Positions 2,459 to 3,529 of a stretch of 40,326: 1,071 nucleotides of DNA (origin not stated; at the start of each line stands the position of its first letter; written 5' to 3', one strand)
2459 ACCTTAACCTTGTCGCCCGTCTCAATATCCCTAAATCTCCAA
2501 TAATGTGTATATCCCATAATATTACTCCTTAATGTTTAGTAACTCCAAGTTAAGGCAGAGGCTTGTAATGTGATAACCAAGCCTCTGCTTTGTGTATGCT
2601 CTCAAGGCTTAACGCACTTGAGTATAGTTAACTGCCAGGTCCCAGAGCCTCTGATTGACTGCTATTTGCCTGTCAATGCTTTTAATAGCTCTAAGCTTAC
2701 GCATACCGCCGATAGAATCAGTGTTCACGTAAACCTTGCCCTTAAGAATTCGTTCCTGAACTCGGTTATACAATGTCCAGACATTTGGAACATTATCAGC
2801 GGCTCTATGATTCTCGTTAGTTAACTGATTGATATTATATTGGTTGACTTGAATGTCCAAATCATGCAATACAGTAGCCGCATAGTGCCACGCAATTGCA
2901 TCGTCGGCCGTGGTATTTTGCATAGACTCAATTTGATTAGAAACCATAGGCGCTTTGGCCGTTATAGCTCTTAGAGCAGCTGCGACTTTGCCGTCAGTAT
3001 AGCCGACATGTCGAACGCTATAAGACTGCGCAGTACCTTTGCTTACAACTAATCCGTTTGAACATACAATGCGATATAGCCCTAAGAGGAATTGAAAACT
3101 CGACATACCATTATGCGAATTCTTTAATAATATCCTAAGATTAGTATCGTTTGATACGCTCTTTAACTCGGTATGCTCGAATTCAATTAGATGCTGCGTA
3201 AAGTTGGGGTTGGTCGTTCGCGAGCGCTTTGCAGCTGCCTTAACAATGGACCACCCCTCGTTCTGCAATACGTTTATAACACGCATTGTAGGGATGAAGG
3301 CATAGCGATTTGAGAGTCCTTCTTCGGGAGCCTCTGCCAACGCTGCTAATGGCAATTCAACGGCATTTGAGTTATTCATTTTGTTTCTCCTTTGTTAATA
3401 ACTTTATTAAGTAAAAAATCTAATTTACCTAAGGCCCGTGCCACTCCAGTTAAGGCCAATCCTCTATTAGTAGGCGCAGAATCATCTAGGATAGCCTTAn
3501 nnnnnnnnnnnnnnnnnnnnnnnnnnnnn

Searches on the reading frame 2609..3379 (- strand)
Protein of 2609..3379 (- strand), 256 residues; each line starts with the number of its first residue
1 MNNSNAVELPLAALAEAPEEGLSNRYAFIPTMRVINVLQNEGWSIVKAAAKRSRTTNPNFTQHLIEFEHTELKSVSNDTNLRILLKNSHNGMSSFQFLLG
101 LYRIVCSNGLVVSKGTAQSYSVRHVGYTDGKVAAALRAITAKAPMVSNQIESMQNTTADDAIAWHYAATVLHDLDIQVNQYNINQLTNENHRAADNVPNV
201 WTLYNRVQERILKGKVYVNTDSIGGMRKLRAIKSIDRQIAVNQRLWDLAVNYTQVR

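Call 11: search_protein_families(library=phrogs, proteins=[window:2609-3379:-], max_evalue=0.001)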
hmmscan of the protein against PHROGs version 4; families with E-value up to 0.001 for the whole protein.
window:2609-3379:- (256 aa): 2 families
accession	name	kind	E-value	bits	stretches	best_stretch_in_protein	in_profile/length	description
phrog_12094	-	unknown function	1.7e-35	123.5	1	18-252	36-274/281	-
phrog_1221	-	unknown function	1.3e-09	38.6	1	70-176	152-262/355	-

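Call 12: search_protein_families(library=pfam, proteins=[window:2609-3379:-], max_evalue=0.05)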
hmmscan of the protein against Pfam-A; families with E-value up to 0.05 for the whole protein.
window:2609-3379:- (256 aa): 1 family
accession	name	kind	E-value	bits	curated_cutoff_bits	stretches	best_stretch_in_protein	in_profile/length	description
PF06067.16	DUF932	-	6.2e-30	105.1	23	1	23-246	6-227/227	Domain of unknown function (DUF932)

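Call 71: search_protein_families(library=ncbifam, proteins=[window:2609-3379:-], max_evalue=0.01)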
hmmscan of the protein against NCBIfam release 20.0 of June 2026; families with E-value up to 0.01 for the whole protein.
window:2609-3379:- (256 aa): 1 family
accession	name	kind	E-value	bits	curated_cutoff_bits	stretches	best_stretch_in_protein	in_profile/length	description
TIGR03299.1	LGT_TIGR03299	subfamily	2.8e-06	26.8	110.7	1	77-203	130-256/312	phage/plasmid-like protein TIGR03299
